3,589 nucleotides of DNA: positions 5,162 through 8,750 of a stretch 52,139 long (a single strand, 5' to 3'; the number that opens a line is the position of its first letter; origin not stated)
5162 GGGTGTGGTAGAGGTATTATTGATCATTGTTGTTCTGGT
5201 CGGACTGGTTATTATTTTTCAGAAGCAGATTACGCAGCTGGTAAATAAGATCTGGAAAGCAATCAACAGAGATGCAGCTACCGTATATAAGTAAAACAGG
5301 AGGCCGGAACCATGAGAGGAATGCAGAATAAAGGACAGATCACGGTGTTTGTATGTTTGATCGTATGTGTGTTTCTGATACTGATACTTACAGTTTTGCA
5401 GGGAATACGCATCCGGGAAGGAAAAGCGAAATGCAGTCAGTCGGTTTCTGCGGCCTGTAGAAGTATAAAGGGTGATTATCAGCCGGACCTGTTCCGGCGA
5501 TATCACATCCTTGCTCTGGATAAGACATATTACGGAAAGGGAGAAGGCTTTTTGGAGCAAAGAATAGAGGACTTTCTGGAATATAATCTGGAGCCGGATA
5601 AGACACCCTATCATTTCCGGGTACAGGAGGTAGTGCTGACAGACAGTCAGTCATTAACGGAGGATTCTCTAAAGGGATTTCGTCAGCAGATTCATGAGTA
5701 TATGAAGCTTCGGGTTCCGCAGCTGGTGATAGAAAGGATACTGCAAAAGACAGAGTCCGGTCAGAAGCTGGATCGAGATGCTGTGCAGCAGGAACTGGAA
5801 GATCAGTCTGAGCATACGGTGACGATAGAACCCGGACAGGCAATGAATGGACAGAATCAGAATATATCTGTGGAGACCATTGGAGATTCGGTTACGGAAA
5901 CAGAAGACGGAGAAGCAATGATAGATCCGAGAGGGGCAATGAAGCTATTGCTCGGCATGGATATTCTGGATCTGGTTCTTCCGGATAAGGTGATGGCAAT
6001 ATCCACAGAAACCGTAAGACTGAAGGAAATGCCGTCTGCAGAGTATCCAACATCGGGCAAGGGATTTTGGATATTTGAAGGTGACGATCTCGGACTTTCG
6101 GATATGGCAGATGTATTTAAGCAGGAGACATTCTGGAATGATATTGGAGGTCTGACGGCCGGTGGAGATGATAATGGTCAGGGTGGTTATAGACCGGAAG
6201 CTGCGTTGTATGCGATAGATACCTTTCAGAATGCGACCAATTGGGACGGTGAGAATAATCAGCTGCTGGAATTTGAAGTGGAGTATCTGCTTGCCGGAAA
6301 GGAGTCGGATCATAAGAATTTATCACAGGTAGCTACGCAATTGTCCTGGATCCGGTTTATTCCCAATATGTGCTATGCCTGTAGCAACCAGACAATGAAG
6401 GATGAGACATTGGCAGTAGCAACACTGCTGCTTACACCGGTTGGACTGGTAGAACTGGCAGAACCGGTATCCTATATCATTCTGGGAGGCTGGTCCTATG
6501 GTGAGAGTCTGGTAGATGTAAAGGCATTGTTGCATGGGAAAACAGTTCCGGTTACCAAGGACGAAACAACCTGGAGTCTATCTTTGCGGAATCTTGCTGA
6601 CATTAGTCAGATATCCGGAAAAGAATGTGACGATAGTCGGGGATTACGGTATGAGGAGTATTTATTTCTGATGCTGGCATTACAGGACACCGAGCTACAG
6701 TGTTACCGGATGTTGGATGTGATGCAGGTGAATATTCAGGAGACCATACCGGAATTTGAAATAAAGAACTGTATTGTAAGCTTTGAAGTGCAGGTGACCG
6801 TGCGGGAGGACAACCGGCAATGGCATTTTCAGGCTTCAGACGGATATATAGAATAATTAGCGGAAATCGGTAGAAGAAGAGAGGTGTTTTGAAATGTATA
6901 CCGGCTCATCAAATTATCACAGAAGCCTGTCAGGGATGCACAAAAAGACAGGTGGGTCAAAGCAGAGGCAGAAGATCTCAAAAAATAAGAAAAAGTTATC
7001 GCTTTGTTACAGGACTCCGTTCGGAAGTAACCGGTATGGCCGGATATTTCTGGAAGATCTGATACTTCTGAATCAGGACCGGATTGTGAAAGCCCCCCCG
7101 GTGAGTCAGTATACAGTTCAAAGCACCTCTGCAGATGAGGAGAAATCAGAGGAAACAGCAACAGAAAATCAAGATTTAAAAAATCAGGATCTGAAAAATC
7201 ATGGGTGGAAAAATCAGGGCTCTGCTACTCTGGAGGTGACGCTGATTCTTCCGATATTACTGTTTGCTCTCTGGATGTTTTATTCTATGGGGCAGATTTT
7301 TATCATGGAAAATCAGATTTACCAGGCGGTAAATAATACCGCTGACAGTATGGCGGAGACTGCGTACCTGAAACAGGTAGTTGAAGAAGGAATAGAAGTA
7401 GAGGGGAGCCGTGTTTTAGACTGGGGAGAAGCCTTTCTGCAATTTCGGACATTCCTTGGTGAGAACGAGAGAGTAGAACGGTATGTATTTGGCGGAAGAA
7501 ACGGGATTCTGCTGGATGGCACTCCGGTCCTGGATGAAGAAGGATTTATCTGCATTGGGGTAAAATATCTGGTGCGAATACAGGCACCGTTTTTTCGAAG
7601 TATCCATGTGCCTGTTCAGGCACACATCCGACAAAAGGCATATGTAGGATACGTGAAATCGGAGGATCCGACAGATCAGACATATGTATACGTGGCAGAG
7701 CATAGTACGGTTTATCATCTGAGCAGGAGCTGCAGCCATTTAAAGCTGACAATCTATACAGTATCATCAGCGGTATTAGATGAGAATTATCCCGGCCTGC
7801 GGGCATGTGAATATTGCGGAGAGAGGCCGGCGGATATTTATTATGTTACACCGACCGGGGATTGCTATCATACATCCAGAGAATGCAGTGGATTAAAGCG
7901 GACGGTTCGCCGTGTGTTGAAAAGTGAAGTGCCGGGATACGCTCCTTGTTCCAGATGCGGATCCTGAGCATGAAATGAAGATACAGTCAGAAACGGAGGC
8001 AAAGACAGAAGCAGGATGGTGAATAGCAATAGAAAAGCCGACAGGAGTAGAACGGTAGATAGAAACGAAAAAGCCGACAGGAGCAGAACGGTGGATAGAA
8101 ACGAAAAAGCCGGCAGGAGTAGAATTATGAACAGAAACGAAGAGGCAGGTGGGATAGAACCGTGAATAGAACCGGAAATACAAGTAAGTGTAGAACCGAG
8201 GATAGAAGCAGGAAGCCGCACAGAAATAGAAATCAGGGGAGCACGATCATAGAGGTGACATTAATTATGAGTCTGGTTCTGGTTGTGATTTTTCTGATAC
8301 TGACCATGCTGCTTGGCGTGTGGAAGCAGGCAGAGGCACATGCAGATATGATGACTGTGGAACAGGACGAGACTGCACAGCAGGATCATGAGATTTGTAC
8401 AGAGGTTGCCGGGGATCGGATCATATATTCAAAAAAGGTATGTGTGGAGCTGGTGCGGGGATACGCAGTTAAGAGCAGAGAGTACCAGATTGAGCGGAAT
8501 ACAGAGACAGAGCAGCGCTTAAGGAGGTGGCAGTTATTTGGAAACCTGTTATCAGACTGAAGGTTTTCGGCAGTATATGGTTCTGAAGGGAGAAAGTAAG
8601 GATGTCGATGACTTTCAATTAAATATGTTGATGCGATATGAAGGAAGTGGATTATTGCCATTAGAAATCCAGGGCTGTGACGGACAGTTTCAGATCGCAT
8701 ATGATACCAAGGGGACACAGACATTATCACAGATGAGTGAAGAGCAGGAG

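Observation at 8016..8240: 36-bp x 6 tandem repeat encoding a 12-aa repeat in front of the second pseudopilin, broken by a 1-nt deletion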

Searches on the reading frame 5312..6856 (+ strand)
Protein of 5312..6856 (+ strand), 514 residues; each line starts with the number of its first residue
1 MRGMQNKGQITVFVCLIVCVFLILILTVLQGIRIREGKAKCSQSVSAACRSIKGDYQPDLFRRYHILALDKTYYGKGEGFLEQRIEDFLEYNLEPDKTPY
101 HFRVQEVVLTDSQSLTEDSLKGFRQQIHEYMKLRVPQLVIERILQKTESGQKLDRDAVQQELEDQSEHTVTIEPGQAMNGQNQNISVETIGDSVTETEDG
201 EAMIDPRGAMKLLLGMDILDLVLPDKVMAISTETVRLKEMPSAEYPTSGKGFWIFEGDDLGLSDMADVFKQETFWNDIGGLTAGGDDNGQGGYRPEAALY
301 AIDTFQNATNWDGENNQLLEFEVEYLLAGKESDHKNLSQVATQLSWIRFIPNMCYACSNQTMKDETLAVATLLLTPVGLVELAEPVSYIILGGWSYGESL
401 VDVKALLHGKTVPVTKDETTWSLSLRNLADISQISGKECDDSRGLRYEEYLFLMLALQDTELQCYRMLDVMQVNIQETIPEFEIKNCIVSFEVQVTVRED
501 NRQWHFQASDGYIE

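Call 5: search_protein_families(library=pfam, proteins=[window:5312-6856:+], max_evalue=0.1)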
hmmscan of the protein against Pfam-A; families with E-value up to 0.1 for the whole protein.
window:5312-6856:+ (514 aa): 1 family
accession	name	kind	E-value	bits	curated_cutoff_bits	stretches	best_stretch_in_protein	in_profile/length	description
PF18960.5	DUF5702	-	3.3e-68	230.1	26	1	201-497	6-274/276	Family of unknown function (DUF5702)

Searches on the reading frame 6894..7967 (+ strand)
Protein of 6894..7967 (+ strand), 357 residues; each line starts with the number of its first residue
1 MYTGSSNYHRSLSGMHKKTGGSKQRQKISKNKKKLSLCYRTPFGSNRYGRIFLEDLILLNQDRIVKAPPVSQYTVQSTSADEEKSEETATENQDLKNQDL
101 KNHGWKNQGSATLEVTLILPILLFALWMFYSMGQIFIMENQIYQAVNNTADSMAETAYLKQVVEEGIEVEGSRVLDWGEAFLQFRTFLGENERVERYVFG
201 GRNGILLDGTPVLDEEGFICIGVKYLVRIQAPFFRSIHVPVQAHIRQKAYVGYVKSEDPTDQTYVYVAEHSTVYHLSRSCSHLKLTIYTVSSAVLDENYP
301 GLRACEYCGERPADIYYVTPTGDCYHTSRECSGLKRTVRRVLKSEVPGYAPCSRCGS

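Call 5: search_protein_families(library=pfam, proteins=[window:6894-7967:+], max_evalue=0.1)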
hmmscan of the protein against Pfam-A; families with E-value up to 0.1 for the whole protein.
window:6894-7967:+ (357 aa): 2 families
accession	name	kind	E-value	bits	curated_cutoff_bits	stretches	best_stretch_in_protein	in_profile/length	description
PF07811.17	TadE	-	0.00041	20.8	22.9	1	109-150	1-42/43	TadE-like protein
PF21898.1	Sarcolamban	-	0.074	13.3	27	0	117-130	12-25/28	Sarcolamban protein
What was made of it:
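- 6894..7967 (+): First TadE-like pseudopilin, upstream neighbour in the operon (context for the finding). Pfam TadE E = 4e-4 (call 5).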

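Call 60: find_encoding_contigs(protein=window:6894-7967:+, flank=1000, max_places=10)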
Protein window:6894-7967:+ (357 aa): 23 contigs read that carry it; 9 places shown.
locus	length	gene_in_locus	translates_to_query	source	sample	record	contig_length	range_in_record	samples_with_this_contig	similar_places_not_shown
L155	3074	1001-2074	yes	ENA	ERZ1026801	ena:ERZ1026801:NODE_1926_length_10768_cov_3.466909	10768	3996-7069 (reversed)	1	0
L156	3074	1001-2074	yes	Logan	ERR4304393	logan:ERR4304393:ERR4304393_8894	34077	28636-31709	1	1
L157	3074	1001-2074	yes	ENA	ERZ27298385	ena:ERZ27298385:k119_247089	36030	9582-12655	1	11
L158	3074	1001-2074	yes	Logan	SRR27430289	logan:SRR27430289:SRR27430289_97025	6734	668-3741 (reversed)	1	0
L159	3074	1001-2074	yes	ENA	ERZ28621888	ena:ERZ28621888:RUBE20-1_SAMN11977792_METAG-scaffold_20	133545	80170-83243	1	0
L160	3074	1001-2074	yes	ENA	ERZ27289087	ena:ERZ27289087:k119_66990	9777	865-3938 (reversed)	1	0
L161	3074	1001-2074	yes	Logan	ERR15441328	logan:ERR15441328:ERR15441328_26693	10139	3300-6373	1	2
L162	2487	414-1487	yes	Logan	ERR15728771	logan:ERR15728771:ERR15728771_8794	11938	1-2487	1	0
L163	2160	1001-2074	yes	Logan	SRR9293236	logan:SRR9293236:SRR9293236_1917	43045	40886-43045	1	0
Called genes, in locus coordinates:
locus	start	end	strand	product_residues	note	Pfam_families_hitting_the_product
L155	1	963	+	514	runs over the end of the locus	PF18960:DUF5702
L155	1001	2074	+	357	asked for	-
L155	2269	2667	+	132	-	-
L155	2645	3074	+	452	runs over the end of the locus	PF19909:DUF6382, PF16697:Yop-YscD_cpl (weak), PF00498:FHA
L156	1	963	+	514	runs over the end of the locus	PF18960:DUF5702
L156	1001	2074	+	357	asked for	-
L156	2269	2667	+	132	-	-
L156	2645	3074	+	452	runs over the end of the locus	PF19909:DUF6382, PF16697:Yop-YscD_cpl (weak), PF00498:FHA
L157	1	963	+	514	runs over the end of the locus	PF18960:DUF5702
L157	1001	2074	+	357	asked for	-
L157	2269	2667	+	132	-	-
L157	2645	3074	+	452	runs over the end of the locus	PF19909:DUF6382, PF16697:Yop-YscD_cpl (weak), PF00498:FHA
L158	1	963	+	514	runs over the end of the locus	PF18960:DUF5702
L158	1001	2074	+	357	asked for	-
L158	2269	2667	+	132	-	-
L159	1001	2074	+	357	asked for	-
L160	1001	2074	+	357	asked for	-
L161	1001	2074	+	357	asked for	-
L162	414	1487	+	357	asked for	-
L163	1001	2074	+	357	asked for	-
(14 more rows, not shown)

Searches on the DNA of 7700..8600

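Call 23: search_rna_families(source=window, start=7700, end=8600, threshold=evalue, max_evalue=1)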
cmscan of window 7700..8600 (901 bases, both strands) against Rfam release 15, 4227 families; matches with E-value up to 1: 0.
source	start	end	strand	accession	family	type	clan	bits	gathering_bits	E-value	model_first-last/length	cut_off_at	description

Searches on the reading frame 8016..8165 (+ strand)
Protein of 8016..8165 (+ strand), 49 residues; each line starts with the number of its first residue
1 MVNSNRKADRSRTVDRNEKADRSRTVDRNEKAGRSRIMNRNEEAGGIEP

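Call 5: search_protein_families(library=pfam, proteins=[window:8016-8165:+], max_evalue=0.1)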
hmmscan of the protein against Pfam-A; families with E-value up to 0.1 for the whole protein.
window:8016-8165:+ (49 aa): 0 families
